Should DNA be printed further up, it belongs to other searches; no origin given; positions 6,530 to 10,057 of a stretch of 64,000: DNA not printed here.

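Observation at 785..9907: Five-gene, translationally coupled operon of orphan secreted Cys-rich proteins next to an SLH wall protein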

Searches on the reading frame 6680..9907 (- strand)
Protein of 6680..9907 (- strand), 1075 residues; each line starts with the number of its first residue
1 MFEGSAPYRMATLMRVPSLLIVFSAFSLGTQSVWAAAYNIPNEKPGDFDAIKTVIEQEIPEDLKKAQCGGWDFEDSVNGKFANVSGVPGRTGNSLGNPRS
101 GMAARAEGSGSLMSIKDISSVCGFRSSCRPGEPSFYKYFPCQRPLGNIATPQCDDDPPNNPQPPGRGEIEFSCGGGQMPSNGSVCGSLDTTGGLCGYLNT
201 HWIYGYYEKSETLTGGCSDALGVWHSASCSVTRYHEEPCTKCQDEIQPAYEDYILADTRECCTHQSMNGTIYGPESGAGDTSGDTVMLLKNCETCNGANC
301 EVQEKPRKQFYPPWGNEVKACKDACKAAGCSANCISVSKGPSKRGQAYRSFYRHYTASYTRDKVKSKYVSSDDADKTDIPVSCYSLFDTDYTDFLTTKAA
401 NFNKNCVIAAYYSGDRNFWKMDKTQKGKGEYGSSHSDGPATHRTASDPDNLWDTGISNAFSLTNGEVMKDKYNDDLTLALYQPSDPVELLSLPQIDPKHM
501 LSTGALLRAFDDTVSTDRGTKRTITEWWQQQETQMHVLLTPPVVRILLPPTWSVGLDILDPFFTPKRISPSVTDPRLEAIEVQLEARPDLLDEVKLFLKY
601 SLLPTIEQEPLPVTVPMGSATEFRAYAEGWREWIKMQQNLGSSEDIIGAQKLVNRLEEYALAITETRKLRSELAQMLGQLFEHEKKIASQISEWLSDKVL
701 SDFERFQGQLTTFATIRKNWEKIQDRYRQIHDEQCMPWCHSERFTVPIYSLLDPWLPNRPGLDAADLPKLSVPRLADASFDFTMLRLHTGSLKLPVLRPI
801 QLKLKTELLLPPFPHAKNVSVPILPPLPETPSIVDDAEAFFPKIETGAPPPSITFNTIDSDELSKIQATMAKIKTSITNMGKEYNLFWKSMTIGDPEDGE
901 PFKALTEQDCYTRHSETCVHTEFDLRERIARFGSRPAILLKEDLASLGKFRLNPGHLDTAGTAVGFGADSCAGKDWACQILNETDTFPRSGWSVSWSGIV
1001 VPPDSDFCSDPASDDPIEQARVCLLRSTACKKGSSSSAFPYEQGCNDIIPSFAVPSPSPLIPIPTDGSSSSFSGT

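Call 3: search_protein_families(library=pfam, proteins=[window:6683-9907:-], max_evalue=1)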
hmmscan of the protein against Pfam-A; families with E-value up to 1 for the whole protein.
window:6683-9907:- (1075 aa): 0 families

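Call 4: search_protein_families(library=ncbifam, proteins=[window:6683-9907:-], max_evalue=1)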
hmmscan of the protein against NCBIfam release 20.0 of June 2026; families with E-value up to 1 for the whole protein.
window:6683-9907:- (1075 aa): 1 family
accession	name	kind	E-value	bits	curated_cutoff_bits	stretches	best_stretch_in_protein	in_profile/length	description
NF047515.1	SpiroCoCo_C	equivalog_domain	0.2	10.7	125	1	648-734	53-137/313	SpiroCoCo family coiled-coil protein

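Call 8: find_encoding_contigs(protein=window:6680-9907:-, flank=10000, max_places=6)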
Protein window:6680-9907:- (1075 aa): 1 contig read that carries it; 1 place shown.
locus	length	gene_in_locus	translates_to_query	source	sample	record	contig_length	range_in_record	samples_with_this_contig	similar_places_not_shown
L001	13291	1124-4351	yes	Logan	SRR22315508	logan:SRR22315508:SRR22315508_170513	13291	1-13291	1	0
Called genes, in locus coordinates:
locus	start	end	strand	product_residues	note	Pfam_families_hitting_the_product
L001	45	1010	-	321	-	PF00436:SSB, PF01336:tRNA_anti-codon (faint), PF00436:SSB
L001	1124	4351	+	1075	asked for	-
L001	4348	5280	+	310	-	-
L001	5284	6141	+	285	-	-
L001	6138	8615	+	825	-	-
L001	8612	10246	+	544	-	-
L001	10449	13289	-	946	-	?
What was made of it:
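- Checked: An independent gene caller on a Logan contig gives the same five genes (call 8).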

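Call 9: find_homologous_proteins(query=window:6683-9907:-, max_evalue=0.001)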
Query window:6683-9907:- (1075 aa): 32 proteins with E <= 0.001 among 6398 candidates.
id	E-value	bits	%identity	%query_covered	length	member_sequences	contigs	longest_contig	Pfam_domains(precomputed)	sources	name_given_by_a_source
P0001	0.0e+0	2292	90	100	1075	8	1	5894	-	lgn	-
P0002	8.2e-238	810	40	98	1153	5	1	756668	-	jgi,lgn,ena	-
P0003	3.3e-228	778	41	94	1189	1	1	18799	-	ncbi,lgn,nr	ncbi:MAG: hypothetical protein K9M03_02680 [Kiritimatiellales bacterium]|nr:hypothetical protein [Ki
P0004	7.9e-228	777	41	95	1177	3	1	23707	-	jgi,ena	-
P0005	1.1e-225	770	40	97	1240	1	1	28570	-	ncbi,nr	ncbi:hypothetical protein KKF55_00620 [Patescibacteria group bacterium]|nr:hypothetical protein [Pat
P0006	2.5e-218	746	39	96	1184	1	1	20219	-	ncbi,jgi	jgi:hypothetical protein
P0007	1.3e-214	733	38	97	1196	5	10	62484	-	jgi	-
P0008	1.7e-211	723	37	97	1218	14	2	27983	-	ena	-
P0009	1.4e-178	614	34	98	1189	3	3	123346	-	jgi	-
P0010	1.1e-139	485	34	67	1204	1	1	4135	-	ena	-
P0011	6.2e-139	483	34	68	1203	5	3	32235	-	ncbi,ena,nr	ncbi:hypothetical protein A3G69_02555 [Candidatus Peribacteria bacterium RIFCSPLOWO2_12_FULL_53_10]|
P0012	5.2e-136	473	32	95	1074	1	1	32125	-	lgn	-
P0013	2.2e-127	445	33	64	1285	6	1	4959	-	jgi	-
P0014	9.2e-125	436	32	95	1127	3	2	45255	-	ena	-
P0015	1.8e-123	432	32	96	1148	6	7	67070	-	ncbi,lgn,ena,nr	ncbi:hypothetical protein A2881_03270 [Candidatus Peribacteria bacterium RIFCSPHIGHO2_01_FULL_55_13]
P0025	2.5e-108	381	30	64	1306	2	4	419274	-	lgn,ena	-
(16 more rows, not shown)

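Call 11: find_encoding_contigs(protein=P0002, flank=10000, max_places=2)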
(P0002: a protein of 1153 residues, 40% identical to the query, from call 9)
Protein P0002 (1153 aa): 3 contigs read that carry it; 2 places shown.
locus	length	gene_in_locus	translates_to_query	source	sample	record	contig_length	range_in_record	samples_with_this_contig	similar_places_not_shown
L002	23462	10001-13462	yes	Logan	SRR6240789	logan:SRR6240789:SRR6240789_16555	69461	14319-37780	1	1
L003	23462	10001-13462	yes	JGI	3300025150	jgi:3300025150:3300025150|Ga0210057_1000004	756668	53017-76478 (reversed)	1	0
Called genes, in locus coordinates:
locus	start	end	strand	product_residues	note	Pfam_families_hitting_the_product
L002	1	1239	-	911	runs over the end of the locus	PF07517:SecA_DEAD, PF00270:DEAD (faint), PF01043:SecA_PP_bind, PF21090:P-loop_SecA, PF07516:SecA_SW, PF02810:SEC-C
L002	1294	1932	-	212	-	PF00814:TsaD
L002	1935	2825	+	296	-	PF13641:Glyco_tranf_2_3, PF00535:Glycos_transf_2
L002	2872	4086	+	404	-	PF01098:FTSW_RODA_SPOVE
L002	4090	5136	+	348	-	PF03033:Glyco_transf_28, PF04101:Glyco_tran_28_C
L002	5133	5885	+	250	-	PF00160:Pro_isomerase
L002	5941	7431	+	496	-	PF00749:tRNA-synt_1c, PF19269:Anticodon_2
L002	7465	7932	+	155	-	-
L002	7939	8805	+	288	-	PF01565:FAD_binding_4, PF02873:MurB_C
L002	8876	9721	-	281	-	PF00436:SSB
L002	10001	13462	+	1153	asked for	-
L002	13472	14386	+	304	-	-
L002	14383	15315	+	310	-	-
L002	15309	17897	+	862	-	-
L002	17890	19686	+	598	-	-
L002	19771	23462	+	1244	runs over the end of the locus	PF02811:PHP, PF07733:DNA_pol3_alpha, PF17657:DNA_pol3_finger, PF14579:HHH_6, PF01336:tRNA_anti-codon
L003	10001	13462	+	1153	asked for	-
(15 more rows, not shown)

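Call 12: find_encoding_contigs(protein=P0025, flank=10000, max_places=2)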
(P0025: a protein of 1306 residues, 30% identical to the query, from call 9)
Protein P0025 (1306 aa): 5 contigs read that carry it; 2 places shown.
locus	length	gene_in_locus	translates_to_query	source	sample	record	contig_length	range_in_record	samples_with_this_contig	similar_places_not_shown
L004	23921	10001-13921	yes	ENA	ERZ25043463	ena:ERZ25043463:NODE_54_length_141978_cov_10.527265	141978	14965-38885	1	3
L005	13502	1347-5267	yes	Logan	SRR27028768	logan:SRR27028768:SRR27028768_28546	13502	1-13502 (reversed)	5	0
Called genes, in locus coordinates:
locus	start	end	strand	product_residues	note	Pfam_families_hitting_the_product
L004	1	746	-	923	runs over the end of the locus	PF07517:SecA_DEAD, PF00270:DEAD (weak), PF01043:SecA_PP_bind, PF21090:P-loop_SecA, PF07516:SecA_SW, PF02810:SEC-C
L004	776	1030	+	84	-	-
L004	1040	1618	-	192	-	PF00814:TsaD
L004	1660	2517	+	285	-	PF00535:Glycos_transf_2, PF13641:Glyco_tranf_2_3 (faint)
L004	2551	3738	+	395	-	PF01098:FTSW_RODA_SPOVE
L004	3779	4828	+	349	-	PF03033:Glyco_transf_28, PF04101:Glyco_tran_28_C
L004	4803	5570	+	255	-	PF00160:Pro_isomerase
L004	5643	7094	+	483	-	PF00749:tRNA-synt_1c, PF19269:Anticodon_2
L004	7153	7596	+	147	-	-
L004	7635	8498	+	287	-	PF01565:FAD_binding_4, PF02873:MurB_C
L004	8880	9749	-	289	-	PF00436:SSB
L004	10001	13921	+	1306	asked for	-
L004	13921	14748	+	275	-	-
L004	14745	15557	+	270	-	-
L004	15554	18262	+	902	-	-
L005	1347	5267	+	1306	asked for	-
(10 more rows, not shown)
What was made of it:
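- On Type IV pilus / type II secretion pseudopilins: One lineage has a separate weak N_methyl gene after E (call 12).
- A prepilin-like gene follows the operon in one lineage (call 12).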

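Call 13: find_encoding_contigs(protein=P0015, flank=10000, max_places=2)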
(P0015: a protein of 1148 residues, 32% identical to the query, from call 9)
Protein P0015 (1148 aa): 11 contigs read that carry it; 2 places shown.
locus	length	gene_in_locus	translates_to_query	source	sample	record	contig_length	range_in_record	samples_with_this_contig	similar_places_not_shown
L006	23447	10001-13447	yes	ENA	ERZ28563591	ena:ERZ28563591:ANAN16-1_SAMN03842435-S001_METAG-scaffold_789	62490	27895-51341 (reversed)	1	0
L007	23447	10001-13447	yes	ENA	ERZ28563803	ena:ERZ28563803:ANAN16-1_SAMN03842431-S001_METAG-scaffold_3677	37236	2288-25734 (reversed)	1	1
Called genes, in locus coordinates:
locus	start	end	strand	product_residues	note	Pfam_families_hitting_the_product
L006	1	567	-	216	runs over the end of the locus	PF00814:TsaD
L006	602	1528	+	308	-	PF00535:Glycos_transf_2, PF13641:Glyco_tranf_2_3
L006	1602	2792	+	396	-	PF01098:FTSW_RODA_SPOVE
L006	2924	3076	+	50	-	-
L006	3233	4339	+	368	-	PF03033:Glyco_transf_28, PF04101:Glyco_tran_28_C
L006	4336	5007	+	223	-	PF00160:Pro_isomerase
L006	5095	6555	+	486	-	PF00749:tRNA-synt_1c, PF19269:Anticodon_2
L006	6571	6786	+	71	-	-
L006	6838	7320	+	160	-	-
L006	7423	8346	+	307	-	PF01565:FAD_binding_4, PF02873:MurB_C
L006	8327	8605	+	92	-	-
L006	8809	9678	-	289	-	PF00436:SSB, PF01336:tRNA_anti-codon (faint), PF00436:SSB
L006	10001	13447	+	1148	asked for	-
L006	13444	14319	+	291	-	-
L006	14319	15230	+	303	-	-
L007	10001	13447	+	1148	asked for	-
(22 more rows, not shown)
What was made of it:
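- On Type IV pilus / type II secretion pseudopilins: The neighbours are ssb, dnaE and mur genes (calls 11-13).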

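Call 16: find_related_loci(query=A1, collection=genome_contigs, flank=10000)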
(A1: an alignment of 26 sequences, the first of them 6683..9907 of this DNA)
Query A1 (1075 aa) in genome_contigs; peptide patterns used: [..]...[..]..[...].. (x = any residue, [..] = any of these).
92 stretches matched a pattern; 74 encode a relative of the query (tblastn E <= 1e-3); 74 distinct loci.
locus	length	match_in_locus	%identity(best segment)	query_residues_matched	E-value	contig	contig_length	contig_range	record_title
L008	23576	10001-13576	40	10-1073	0e+0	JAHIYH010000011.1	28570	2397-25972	MAG: Patescibacteria group bacterium isolate Modern_marine.mb.105 Modern_marine.mb.105_k141_703536, whole genome shotgun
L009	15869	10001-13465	41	44-1066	0e+0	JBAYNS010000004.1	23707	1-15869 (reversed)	MAG: Candidatus Peribacteraceae bacterium isolate SO_2016_LW1_70 scaffold01926_LW64-88_2016, whole genome shotgun sequen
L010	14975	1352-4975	38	21-1061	0e+0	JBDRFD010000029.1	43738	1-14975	MAG: Patescibacteria group bacterium isolate MEGAHIT-group-1.352 k141_4628480, whole genome shotgun sequence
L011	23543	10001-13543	38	18-1062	0e+0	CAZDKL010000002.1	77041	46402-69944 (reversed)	MAG TPA_asm: uncultured Candidatus Peribacteria bacterium isolate SRP077602_co6_363 genome assembly, contig: NODE_459_le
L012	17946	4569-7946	39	35-1069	0e+0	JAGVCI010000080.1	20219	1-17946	MAG: Candidatus Peribacterales bacterium isolate WC_7 c_000000058432, whole genome shotgun sequence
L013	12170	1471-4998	37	20-1062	0e+0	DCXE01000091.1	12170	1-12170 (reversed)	MAG TPA_asm: Candidatus Peribacter sp. UBA2144 UBA2144_contig_23966, whole genome shotgun sequence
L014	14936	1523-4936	41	42-1055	0e+0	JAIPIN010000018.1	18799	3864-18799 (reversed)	MAG: Kiritimatiellales bacterium isolate Tobar13.5m-G78 Tobar13-5m-C3298, whole genome shotgun sequence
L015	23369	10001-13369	40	19-1073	0e+0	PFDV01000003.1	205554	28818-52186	MAG: Candidatus Peregrinibacteria bacterium CG10_big_fil_rev_8_21_14_0_10_55_24 CG10_8_21_14_0.10_scaffold_79_c, whole g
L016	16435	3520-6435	34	42-1062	3e-139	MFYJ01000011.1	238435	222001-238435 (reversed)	MAG: Candidatus Peribacteria bacterium RIFOXYB1_FULL_54_35 rifoxyb1_full_scaffold_46, whole genome shotgun sequence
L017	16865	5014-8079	32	13-1062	6e-138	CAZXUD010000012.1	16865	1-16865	MAG TPA_asm: uncultured Candidatus Peribacteria bacterium isolate binchicken_co105_49 genome assembly, contig: NODE_4284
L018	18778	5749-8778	32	16-1065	4e-134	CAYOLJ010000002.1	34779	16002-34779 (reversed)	MAG TPA_asm: uncultured Candidatus Peribacteria bacterium isolate SRP178699_co1_637 genome assembly, contig: NODE_1237_l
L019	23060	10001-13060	31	4-1057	7e-133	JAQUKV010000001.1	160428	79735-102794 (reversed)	MAG: Candidatus Peribacteraceae bacterium isolate STD1_115 NODE_165_length_160428_cov_10.431470_Sandtown_D1, whole genom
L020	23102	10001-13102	32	2-1071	5e-144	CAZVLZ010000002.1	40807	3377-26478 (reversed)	MAG TPA_asm: uncultured Candidatus Peribacteria bacterium isolate SRP263991_co1_524 genome assembly, contig: NODE_1013_l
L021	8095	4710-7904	31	44-1062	5e-131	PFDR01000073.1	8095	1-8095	MAG: Candidatus Peregrinibacteria bacterium CG10_big_fil_rev_8_21_14_0_10_49_10 CG10_8_21_14_0.10_scaffold_10237_c, whol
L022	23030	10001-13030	32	16-1065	4e-131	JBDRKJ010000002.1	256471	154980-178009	MAG: Candidatus Peregrinibacteria bacterium isolate MEGAHIT-group-1.70 k141_5393788, whole genome shotgun sequence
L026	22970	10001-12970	36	15-1071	7e-126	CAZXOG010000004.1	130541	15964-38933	MAG TPA_asm: uncultured Candidatus Peribacteria bacterium isolate binchicken_co115_80 genome assembly, contig: NODE_228_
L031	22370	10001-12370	33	318-1057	4e-112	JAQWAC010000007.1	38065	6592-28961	MAG: Candidatus Peribacteraceae bacterium isolate STF2_188 NODE_2214_length_38065_cov_3.333043_Sandtown_F2, whole genome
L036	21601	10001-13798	33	33-1055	1e-103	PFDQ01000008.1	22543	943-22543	MAG: Candidatus Peregrinibacteria bacterium CG10_big_fil_rev_8_21_14_0_10_42_8 CG10_8_21_14_0.10_scaffold_1905_c, whole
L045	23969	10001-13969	30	18-1062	7e-92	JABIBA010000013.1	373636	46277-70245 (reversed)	MAG: Candidatus Peribacter sp. isolate SI048_bin16 k141_202434, whole genome shotgun sequence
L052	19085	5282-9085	38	15-997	6e-85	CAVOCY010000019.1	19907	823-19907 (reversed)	MAG: Candidatus Gracilibacteria bacterium isolate CBN3_331.42 genome assembly, contig: Ga0302139_10000424, whole genome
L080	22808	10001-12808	32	14-943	2e-85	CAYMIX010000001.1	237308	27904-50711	MAG TPA_asm: uncultured Candidatus Peribacteria bacterium isolate SRP342105_co1_435 genome assembly, contig: NODE_44_len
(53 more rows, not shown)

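Call 23: search_solved_structures(query=A1, max_evalue=10)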
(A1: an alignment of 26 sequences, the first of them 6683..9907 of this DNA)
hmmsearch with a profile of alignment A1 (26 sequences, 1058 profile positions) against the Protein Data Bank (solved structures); distinct sequences matched with E-value up to 10: 4.
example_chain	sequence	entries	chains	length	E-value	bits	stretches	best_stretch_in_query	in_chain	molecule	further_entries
3k1q_B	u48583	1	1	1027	1.1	10.3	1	823-900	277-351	VP3A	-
8fjk_C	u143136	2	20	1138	1.2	10.1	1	823-900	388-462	Major inner capsid protein VP3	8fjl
3k1q_C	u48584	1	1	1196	1.3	10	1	823-900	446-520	VP3B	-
3iyl_X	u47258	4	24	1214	1.3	10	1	823-900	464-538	VP3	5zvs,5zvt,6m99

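Call 46: search_protein_families(library=phrogs, proteins=[window:6683-9907:-], max_evalue=0.1)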
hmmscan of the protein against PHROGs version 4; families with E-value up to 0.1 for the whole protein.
window:6683-9907:- (1075 aa): 1 family
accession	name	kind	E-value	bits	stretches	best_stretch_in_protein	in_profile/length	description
phrog_7990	-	unknown function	0.079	14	0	652-701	10-59/72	-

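Call 47: search_protein_families(library=padloc, proteins=[window:6683-9907:-], max_evalue=0.1)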
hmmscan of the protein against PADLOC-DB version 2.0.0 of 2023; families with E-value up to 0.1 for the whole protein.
window:6683-9907:- (1075 aa): 0 families

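Call 62: predict_structure(alignment_id=A1)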
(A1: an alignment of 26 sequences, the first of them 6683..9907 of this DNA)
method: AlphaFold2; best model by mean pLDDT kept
length: 1075 residues; sequences in the alignment: 26
mean_pLDDT: 61.5   pTM: 0.50
mean pLDDT of the five models: 61.5, 58.3, 57.0, 57.0, 53.4
residues with pLDDT >= 90: 14; 70-90: 406; 50-70: 312; < 50: 343
segments of 3 or more residues with pLDDT < 50: 1-48, 94-110, 145-175, 242-246, 275-279, 336-343, 429-446, 454-463, 477-521, 558-562, 564-577, 742-745, 760-764, 895-900, 937-957, 961-986, 999-1007, 1009-1013, 1029-1075
pLDDT, mean of each block of 10 residues (from residue 1): 28 35 35 36 48 58 51 57 83 42 40 77 77 62 45 35 39 57 76 70 74 58 61 66 50 76 68 50 55 80 56 59 69 50 58 88 74 85 77 69 80 71 61 34 43 42 58 54 35 32 29 38 66 77 72 50 40 50 73 81 74 77 89 82 75 87 82 79 81 79 83 85 82 65 50 52 64 70 69 73 77 77 75 64 61 80 89 88 80 51 64 74 83 62 37 44 44 47 49 59 46 58 58 45 45 37 40 35
secondary structure, 60 per line:
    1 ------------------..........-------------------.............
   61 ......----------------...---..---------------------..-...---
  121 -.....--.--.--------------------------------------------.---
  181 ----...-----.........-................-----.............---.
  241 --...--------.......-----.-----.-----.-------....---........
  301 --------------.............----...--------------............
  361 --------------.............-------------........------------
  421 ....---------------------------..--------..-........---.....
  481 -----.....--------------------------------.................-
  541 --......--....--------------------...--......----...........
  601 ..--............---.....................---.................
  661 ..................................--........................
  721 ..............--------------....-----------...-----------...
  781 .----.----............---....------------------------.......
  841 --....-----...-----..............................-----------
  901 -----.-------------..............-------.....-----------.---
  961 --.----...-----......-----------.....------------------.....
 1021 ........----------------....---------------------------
elements in order (helices of 4 or more, strands of 3 or more residues): H19-28 H48-66 E83-85 E122-126 H193-201 E203-218 E224-236 E254-260 H286-289 E293-296 H297-300 H315-327 E349-360 E375-387 E404-408 H421-424 H465-472 H476-480 H486-490 H523-539 E543-548 H551-554 E580-585 H590-602 E605-616 H620-640 H644-694 H697-734 H749-752 E778-781 E791-802 H806-809 H834-840 E843-846 E852-854 H860-889 H922-933 H941-945 H976-981 E993-997 H1016-1028 H1045-1048
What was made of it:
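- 6680..9907 (-): Gene A, 1075 aa. Signal peptide, then a Cys-rich beta-rich N-terminal half (about residues 50-420), then a conserved C-terminal half with a long helical hairpin (about 620-734). AF2 mean pLDDT 61.5 (call 62).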
